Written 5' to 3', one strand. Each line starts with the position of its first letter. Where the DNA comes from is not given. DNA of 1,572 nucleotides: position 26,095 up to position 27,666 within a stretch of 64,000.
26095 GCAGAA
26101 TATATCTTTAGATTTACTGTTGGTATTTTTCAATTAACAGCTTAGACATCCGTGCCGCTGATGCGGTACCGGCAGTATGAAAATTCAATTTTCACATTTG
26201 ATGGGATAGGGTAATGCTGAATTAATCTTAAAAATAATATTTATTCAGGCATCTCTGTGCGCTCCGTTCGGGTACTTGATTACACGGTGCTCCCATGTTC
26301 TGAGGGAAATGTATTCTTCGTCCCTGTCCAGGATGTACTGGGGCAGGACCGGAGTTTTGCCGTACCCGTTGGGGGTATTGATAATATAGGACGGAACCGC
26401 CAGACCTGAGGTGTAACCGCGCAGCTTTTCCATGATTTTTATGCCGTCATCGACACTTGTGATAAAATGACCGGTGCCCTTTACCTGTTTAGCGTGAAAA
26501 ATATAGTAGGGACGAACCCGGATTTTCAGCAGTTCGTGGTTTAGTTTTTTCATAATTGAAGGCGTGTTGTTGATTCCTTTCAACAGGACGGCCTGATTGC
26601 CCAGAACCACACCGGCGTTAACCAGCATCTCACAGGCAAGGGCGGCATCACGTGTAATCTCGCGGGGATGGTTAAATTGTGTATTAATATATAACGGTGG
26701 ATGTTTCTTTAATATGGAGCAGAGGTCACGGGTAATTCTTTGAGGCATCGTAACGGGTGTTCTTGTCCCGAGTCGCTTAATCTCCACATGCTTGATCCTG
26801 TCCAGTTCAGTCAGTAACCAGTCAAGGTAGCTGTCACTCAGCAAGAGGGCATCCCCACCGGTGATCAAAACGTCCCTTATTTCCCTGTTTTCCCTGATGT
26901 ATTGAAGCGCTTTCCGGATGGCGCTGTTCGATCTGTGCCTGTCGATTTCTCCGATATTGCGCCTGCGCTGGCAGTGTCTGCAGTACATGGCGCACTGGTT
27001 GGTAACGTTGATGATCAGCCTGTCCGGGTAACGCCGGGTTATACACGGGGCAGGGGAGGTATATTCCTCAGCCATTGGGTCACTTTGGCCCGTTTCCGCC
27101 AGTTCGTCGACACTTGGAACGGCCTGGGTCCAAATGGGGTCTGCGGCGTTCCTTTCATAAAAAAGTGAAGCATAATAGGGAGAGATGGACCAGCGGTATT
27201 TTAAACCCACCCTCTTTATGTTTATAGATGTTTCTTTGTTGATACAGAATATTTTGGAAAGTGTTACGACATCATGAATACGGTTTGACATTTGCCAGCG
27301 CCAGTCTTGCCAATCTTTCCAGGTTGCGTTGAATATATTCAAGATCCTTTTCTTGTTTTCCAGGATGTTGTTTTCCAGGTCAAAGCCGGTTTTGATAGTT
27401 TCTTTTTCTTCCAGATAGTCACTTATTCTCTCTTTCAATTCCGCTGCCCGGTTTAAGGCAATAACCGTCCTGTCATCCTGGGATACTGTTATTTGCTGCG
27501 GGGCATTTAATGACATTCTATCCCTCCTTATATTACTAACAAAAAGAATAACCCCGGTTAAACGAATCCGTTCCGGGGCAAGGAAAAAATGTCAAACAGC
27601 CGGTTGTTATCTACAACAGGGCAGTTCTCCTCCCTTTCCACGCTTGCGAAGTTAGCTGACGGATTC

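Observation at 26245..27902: KamA-family enzyme with glutamate 2,3-aminomutase signature behind a roughly 350-nt terminator-containing leader of unknown class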

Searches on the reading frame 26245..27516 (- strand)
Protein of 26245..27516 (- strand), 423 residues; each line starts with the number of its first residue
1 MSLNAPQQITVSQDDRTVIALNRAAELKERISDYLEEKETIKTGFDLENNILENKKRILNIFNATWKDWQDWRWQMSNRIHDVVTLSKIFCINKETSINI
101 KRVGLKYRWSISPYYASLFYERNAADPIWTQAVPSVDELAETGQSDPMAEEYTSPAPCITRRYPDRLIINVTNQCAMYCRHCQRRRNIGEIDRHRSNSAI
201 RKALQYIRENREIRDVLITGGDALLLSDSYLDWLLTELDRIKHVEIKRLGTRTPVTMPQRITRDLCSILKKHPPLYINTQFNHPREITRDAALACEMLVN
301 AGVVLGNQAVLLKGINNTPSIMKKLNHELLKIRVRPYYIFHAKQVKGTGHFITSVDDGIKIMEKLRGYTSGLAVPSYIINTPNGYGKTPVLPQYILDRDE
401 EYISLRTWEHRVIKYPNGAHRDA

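Call 5: search_protein_families(library=ncbifam, proteins=[window:26245-27516:-])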
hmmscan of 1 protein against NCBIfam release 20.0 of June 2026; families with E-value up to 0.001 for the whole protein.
window:26245-27516:- (423 aa): 9 families
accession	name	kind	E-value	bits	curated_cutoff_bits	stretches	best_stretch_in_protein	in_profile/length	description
TIGR04368.1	Glu_2_3_NH3_mut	equivalog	5.8e-212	703.5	650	1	17-417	3-404/404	glutamate 2,3-aminomutase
TIGR03820.1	lys_2_3_AblA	equivalog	1.5e-136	455.4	525.4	1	64-420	2-363/417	lysine 2,3-aminomutase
TIGR04468.1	arg_2_3_am_muta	equivalog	5.3e-107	357.9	600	1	68-412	1-348/351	arginine 2,3-aminomutase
TIGR00238.1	TIGR00238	subfamily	4.1e-95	318.6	199.2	1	57-380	2-328/331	KamA family radical SAM protein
TIGR03822.1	AblA_like_2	hypoth_equivalog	7e-84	281.6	396.25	1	87-395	8-320/321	lysine-2,3-aminomutase-like protein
TIGR03821.1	EFP_modif_epmB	equivalog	5.7e-60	203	369.3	1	72-390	1-321/321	EF-P beta-lysylation protein EpmB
TIGR04167.1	rSAM_SeCys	equivalog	4.1e-05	23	300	1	161-248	4-87/303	arsenosugar biosynthesis radical SAM (seleno)protein ArsS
TIGR04013.1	B12_SAM_MJ_1487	hypoth_equivalog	0.00038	19.4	251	0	166-214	151-201/382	TIGR04013 family B12-binding domain/radical SAM domain-containing protein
TIGR02666.1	moaA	equivalog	0.00058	18.9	284.05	1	162-250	7-95/336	GTP 3',8-cyclase MoaA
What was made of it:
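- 26245..27516 (-): eam, glutamate 2,3-aminomutase: 423 aa, radical SAM/PLP enzyme of the KamA family. It appears monocistronic. Call 5 (TIGR04368, 703.5 bits against a cut-off of 650).
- On Glutamate 2,3-aminomutase (TIGR04368, Eam): The LAM model scores 455.4 against 525.4 and the arginine aminomutase model 357.9 against 600 (call 5).
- Closest known: Clostridium subterminale lysine 2,3-aminomutase. Different: The LAM model TIGR03820 scores below its cut-off (call 5).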

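Call 6: search_protein_families(library=pfam, proteins=[window:26245-27516:-])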
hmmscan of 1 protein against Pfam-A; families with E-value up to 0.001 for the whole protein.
window:26245-27516:- (423 aa): 2 families
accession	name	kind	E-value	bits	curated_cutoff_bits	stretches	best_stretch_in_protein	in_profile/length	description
PF12544.13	LAM_C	-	9.9e-13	48.8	26.7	1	362-417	1-56/127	Lysine-2,3-aminomutase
PF04055.27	Radical_SAM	-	4e-12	47.1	29.5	1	169-290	1-118/166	Radical SAM superfamily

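Call 8: find_homologous_proteins(query=window:26245-27516:-, max_evalue=1e-50)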
Query window:26245-27516:- (423 aa): 7680 proteins with E <= 1e-50 among 8000 candidates; the best 120 are listed.
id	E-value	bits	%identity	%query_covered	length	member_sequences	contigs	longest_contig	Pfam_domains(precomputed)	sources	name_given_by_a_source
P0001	2.2e-277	938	95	100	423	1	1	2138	PF12544.14,PF04055.28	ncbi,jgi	-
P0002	7.4e-277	936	95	100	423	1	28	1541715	PF12544.14,PF04055.28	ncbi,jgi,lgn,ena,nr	ncbi:MAG TPA: glutamate 2,3-aminomutase [Bacillota bacterium]|jgi:lysine 2,3-aminomutase|nr:glutamat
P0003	3.3e-276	934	95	100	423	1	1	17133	PF12544.14,PF04055.28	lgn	-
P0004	5.0e-276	933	95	100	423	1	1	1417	PF12544.14,PF04055.28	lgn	-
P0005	5.6e-276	933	95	100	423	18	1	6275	PF12544.14,PF04055.28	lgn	-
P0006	3.7e-259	877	89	100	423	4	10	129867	PF12544.14,PF04055.28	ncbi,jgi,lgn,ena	jgi:lysine 2,3-aminomutase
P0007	1.3e-245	833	85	100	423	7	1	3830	PF12544.14,PF04055.28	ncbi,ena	-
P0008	6.8e-212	722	75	99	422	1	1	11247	PF12544.14,PF04055.28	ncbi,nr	ncbi:MAG: glutamate 2,3-aminomutase [Peptococcaceae bacterium]|nr:glutamate 2,3-aminomutase [Peptoco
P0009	1.2e-198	678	68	98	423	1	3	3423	PF12544.14,PF04055.28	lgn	-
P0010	4.6e-198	676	69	98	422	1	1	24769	PF12544.14,PF04055.28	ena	-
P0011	6.0e-197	673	68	98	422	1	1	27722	PF12544.14,PF04055.28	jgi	jgi:glutamate 2,3-aminomutase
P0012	3.2e-196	670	68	98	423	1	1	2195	PF12544.14,PF04055.28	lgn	-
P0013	4.6e-196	670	69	97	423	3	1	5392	PF12544.14,PF04055.28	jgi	-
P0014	6.5e-196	669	69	98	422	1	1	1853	PF12544.14,PF04055.28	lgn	-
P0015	7.3e-196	669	67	99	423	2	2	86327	PF12544.14,PF04055.28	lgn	-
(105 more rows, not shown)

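Call 9: search_solved_structures(query=window:26245-27516:-, show_alignments=2)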
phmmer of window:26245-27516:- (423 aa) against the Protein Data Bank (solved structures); distinct sequences matched with E-value up to 0.001: 1.
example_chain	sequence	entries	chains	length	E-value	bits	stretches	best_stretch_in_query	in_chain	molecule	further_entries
2a5h_A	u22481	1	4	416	4.4e-109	368.2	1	65-415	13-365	L-lysine 2,3-aminomutase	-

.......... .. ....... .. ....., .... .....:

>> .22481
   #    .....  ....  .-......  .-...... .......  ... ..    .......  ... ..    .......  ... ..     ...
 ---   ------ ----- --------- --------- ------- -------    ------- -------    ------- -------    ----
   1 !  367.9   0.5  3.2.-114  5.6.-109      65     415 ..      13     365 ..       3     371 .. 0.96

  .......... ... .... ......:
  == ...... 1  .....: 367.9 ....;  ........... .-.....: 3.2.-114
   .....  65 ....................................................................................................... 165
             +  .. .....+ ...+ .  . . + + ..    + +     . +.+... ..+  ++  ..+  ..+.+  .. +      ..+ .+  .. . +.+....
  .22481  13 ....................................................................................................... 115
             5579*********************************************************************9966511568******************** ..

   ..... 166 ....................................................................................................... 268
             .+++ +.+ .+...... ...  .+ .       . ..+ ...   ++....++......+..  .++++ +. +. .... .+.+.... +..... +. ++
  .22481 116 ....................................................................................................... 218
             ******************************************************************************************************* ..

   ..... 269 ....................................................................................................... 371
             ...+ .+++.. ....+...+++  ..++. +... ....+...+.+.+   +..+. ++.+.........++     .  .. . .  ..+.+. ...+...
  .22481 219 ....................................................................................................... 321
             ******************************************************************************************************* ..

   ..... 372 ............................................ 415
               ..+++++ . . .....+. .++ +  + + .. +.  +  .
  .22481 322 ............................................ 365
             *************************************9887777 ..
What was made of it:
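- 26245..27516 (-): Call 9 (45% identical to LAM 2a5h; K343 and N380 at the D293 and D330 positions; K387 aligned to the PLP lysine).
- On Glutamate 2,3-aminomutase (TIGR04368, Eam): K343 and N380 in the HMMER alignment to 2a5h (call 9).
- Checked: The HMMER alignment to C. subterminale LAM (2a5h) puts query K343 opposite D293 (YYIFHAK vs YYIYQCD) and N380 opposite D330 (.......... vs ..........) (call 9).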

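Call 17: find_related_loci(query=A1, collection=genome_contigs, flank=2500)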
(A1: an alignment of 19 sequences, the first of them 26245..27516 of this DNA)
Query A1 (423 aa) in genome_contigs; peptide patterns used: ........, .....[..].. (x = any residue, [..] = any of these).
600 stretches matched a pattern (row limit reached: there are more); 592 encode a relative of the query (tblastn E <= 1e-3); the best 80 are kept; 80 distinct loci.
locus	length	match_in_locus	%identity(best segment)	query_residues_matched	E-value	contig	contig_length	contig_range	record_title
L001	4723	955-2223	95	1-423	0e+0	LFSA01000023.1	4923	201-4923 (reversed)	MAG: Pelotomaculum sp. DTU098 scaffold80174, whole genome shotgun sequence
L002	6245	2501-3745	67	1-415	0e+0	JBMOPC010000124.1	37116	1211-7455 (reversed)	MAG: Bacillota bacterium isolate Betzabe_MAG118 MAG118_124, whole genome shotgun sequence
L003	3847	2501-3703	68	14-415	0e+0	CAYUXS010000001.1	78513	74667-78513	MAG TPA_asm: uncultured Peptococcaceae bacterium isolate binchicken_co158_26 genome assembly, contig: NODE_269_length_78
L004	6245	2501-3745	65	1-415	0e+0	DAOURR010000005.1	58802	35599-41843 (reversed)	MAG TPA_asm: Pelotomaculum sp. isolate CSMAG_525 CSMAG_525_k127_61779_length_58802_cov_15.0000, whole genome shotgun seq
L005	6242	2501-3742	65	3-416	0e+0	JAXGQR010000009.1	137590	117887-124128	MAG: Dehalobacterium sp. isolate AnMBR.bin330 bin330_9, whole genome shotgun sequence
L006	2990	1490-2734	63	1-415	0e+0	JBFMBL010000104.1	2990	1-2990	MAG: Bacillota bacterium isolate MAG163 MAG163_104, whole genome shotgun sequence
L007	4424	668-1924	64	1-417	0e+0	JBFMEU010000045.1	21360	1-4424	MAG: Bacillota bacterium isolate MAG253 MAG253_45, whole genome shotgun sequence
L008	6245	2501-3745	62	1-415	0e+0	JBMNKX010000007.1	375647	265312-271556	MAG: Bacillota bacterium isolate SBF912LR0HQ0172 contig_61313, whole genome shotgun sequence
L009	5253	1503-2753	64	1-417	0e+0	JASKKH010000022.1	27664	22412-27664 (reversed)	MAG: Clostridia bacterium isolate DJKA51_ANT-F21_bin.18 scaffold_229, whole genome shotgun sequence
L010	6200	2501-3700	65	20-418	0e+0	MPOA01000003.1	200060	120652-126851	MAG: Candidatus Desulfopertinax cowenii isolate modA32 2615922362, whole genome shotgun sequence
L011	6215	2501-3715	64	13-416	6e-179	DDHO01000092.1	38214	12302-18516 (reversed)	MAG TPA_asm: Firmicutes bacterium UBA1874 UBA1874_contig_254, whole genome shotgun sequence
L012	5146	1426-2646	62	11-416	0e+0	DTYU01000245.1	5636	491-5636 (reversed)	MAG TPA_asm: Desulfotomaculum sp. isolate UWMA-0229 k99_730809, whole genome shotgun sequence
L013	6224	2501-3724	62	10-416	2e-178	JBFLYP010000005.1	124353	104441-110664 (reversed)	MAG: Bacillota bacterium isolate MAG088 MAG088_5, whole genome shotgun sequence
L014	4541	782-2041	64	1-420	1e-180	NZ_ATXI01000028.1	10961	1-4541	Thermodesulfobacterium thermophilum DSM 1276 H529DRAFT_scaffold00028.28_C, whole genome shotgun sequence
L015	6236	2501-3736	62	11-420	4e-175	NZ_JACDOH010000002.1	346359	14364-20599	MAG: Thermosyntropha sp. isolate GB_MAG16_081 c_000000000011, whole genome shotgun sequence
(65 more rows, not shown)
